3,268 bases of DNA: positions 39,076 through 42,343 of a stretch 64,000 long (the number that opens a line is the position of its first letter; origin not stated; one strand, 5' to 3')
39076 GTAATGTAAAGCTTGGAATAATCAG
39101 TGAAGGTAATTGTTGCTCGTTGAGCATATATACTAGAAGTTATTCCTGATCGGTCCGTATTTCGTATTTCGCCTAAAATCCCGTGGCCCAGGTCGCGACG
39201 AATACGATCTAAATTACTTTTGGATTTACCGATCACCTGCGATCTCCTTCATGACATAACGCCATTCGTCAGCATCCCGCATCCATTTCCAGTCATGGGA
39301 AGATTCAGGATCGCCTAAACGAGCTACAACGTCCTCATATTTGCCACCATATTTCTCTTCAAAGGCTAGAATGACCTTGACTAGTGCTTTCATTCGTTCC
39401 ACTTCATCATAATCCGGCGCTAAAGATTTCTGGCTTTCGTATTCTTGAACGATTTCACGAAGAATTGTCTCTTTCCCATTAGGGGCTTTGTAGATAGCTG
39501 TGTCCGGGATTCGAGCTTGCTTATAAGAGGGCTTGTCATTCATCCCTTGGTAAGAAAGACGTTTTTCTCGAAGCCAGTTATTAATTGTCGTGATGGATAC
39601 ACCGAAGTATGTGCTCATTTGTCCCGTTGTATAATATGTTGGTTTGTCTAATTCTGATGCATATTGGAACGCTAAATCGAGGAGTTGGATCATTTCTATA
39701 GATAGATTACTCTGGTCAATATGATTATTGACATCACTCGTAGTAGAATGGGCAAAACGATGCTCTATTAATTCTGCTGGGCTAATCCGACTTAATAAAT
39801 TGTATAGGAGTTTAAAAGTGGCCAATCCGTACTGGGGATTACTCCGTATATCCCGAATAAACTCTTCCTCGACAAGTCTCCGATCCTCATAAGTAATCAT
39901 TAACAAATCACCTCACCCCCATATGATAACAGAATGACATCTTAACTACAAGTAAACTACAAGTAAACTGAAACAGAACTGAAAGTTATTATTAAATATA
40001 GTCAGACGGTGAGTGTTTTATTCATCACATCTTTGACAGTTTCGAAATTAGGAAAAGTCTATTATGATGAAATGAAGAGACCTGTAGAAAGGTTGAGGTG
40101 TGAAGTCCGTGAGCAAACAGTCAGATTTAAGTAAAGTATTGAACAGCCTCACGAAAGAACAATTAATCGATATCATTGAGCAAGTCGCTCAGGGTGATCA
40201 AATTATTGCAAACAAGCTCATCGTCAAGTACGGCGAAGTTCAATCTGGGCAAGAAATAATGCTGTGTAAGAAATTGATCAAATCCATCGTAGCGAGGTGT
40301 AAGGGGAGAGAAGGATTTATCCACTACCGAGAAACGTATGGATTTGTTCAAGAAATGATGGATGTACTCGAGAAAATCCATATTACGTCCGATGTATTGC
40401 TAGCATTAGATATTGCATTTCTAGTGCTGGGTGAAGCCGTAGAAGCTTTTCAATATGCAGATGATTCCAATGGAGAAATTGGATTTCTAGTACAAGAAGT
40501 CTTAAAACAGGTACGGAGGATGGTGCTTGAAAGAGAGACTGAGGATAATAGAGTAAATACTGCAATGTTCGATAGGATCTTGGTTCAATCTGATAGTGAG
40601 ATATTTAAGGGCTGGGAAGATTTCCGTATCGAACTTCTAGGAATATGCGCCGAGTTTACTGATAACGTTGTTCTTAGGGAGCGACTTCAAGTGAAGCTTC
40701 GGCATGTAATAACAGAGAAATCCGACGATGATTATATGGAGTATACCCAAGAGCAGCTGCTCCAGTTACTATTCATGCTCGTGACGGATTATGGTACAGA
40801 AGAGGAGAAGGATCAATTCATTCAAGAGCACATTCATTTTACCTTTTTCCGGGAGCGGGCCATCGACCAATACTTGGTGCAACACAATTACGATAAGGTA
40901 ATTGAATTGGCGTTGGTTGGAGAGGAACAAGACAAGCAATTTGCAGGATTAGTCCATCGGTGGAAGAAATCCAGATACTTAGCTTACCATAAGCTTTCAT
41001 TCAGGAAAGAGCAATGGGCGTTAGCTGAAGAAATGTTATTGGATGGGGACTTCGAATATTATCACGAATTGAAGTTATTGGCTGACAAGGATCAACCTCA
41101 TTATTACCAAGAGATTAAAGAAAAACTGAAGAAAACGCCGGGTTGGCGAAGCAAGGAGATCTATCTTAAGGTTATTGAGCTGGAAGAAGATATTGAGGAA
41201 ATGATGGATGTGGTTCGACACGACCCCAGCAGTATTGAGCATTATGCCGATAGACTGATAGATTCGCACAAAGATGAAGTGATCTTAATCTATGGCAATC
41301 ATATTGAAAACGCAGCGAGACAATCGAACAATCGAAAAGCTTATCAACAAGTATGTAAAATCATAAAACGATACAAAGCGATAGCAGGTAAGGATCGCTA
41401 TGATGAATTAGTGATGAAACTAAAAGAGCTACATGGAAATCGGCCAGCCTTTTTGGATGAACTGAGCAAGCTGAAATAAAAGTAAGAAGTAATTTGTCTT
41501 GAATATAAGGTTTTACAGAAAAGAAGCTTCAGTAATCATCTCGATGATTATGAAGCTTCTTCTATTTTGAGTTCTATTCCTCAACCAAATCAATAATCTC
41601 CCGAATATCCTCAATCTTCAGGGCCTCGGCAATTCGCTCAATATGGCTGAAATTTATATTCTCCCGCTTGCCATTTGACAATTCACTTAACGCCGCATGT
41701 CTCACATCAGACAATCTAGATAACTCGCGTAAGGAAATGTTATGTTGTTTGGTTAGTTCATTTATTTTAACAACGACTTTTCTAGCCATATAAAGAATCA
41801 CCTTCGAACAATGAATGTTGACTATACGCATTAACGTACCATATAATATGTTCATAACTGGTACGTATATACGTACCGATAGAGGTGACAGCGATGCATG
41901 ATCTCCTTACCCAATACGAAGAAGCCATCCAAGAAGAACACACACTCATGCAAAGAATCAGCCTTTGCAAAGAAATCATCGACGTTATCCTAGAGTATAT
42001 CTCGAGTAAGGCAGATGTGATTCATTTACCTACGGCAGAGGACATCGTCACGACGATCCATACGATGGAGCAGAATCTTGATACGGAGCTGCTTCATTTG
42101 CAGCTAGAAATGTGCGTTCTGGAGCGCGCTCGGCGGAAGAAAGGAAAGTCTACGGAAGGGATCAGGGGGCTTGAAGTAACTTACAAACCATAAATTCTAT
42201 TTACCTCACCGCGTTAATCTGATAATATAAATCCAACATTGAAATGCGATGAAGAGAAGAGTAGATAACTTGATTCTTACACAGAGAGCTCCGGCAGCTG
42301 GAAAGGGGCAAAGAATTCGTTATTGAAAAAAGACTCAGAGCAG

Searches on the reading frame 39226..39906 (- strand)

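Call 26: search_protein_families(library=pfam, proteins=[window:39226-39906:-], max_evalue=0.1)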
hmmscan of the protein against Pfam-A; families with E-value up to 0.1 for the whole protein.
window:39226-39906:- (226 aa): 3 families
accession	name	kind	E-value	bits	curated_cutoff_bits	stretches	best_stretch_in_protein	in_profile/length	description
PF12728.13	HTH_17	-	0.00029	21.5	27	1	91-134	1-39/51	Helix-turn-helix domain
PF21256.2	TetR_C_5-like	-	0.019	15.5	27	1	140-190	49-97/127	Tetracyclin repressor-like, C-terminal domain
PF22564.2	HAAS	-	0.071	13.9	27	0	174-201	38-50/55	HAAS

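Call 27: search_protein_families(library=phrogs, proteins=[window:39226-39906:-], max_evalue=0.01)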
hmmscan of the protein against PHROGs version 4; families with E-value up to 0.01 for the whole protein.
window:39226-39906:- (226 aa): 2 families
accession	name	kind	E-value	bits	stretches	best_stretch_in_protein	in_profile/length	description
phrog_2474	-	transcription regulation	0.00034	21.5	1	89-125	46-84/118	MerR-like transcriptional regulator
phrog_534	-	DNA, RNA and nucleotide metabolism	0.0085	17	0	86-124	20-58/87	DNA binding protein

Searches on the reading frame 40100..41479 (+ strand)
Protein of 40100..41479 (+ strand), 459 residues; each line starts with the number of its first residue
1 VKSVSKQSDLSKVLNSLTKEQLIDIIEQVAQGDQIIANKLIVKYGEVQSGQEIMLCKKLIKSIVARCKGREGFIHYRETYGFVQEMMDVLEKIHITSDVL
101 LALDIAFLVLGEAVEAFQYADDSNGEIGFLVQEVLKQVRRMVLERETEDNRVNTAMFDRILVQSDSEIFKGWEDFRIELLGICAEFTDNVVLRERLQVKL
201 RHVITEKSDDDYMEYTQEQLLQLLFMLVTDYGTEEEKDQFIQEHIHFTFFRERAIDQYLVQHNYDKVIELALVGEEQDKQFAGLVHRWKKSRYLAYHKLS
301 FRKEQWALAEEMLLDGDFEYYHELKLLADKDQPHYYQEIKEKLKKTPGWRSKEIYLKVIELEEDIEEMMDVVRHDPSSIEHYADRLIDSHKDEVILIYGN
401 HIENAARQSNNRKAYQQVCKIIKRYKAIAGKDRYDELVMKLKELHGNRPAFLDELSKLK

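Call 26: search_protein_families(library=pfam, proteins=[window:40100-41479:+], max_evalue=0.1)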
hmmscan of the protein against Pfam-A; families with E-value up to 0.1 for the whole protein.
window:40100-41479:+ (459 aa): 2 families
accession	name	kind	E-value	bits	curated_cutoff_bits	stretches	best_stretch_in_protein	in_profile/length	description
PF18249.6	Ca_bind_SSO6904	-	0.027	15.2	25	1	387-439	38-87/90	Calcium binding protein SSO6904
PF13034.12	DUF3895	-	0.081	13.6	25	0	394-423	26-55/77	Protein of unknown function (DUF3895)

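Call 27: search_protein_families(library=phrogs, proteins=[window:40100-41479:+], max_evalue=0.01)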
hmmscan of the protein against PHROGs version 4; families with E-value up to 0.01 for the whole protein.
window:40100-41479:+ (459 aa): 0 families

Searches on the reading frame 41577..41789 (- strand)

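Call 26: search_protein_families(library=pfam, proteins=[window:41577-41789:-], max_evalue=0.1)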
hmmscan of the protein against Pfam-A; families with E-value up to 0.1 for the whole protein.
seq(71 aa): 4 families
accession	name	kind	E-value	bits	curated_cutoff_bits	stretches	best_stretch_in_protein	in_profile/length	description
PF13443.12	HTH_26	-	3.6e-11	43.6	22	1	8-70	1-62/63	Cro/C1-type HTH DNA-binding domain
PF01381.28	HTH_3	-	3.1e-06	27.6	23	1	14-59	6-50/55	Helix-turn-helix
PF12844.13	HTH_19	-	3.4e-05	24.1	30.2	1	8-70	3-63/64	Helix-turn-helix domain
PF13744.12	HTH_37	-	0.038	14.2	27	1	6-57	20-71/80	Helix-turn-helix domain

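Call 27: search_protein_families(library=phrogs, proteins=[window:41577-41789:-], max_evalue=0.01)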
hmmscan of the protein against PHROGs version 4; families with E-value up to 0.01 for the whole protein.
seq(71 aa): 13 families
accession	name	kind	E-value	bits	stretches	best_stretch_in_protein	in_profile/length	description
phrog_3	-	transcription regulation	5.3e-07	30.7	1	7-68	91-148/430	transcriptional repressor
phrog_2967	-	transcription regulation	2.5e-06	28.2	1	6-64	12-69/225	transcriptional regulator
phrog_8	-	transcription regulation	2.8e-05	24.7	1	8-59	80-130/346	transcriptional regulator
phrog_7126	-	DNA, RNA and nucleotide metabolism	8e-05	23.6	1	10-60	25-73/120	HTH DNA binding protein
phrog_1468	-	transcription regulation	0.00014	22.4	1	14-61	17-62/67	transcriptional repressor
phrog_4779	-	transcription regulation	0.00054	21.4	1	8-66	6-65/98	transcriptional regulator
phrog_147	-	transcription regulation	0.00072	20.9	1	2-55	2-55/100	transcriptional regulator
phrog_296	-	integration and excision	0.00089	19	1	5-58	228-281/626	DNA transposition protein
phrog_32768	-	unknown function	0.0026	17.5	1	13-66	18-70/446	-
phrog_1728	-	transcription regulation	0.0036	17.3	1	3-61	2-59/380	transcriptional regulator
phrog_34939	-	unknown function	0.0064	17.1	1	5-59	10-64/280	-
phrog_2439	-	transcription regulation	0.0065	16.4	1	9-59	12-61/367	transcriptional regulator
phrog_15467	-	unknown function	0.0097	17.1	1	17-67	37-87/124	-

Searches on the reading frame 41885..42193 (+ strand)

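Call 26: search_protein_families(library=pfam, proteins=[window:41885-42193:+], max_evalue=0.1)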
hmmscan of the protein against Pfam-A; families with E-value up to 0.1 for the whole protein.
window:41885-42193:+ (102 aa): 1 family
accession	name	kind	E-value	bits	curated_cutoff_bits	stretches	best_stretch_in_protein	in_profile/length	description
PF25389.2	DH_ALS2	-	0.013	16.2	31.2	1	5-75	49-119/178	ALS2, DBL homology domain (DH-domain)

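Call 27: search_protein_families(library=phrogs, proteins=[window:41885-42193:+], max_evalue=0.01)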
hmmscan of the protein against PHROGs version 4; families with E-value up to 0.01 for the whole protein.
window:41885-42193:+ (102 aa): 0 families
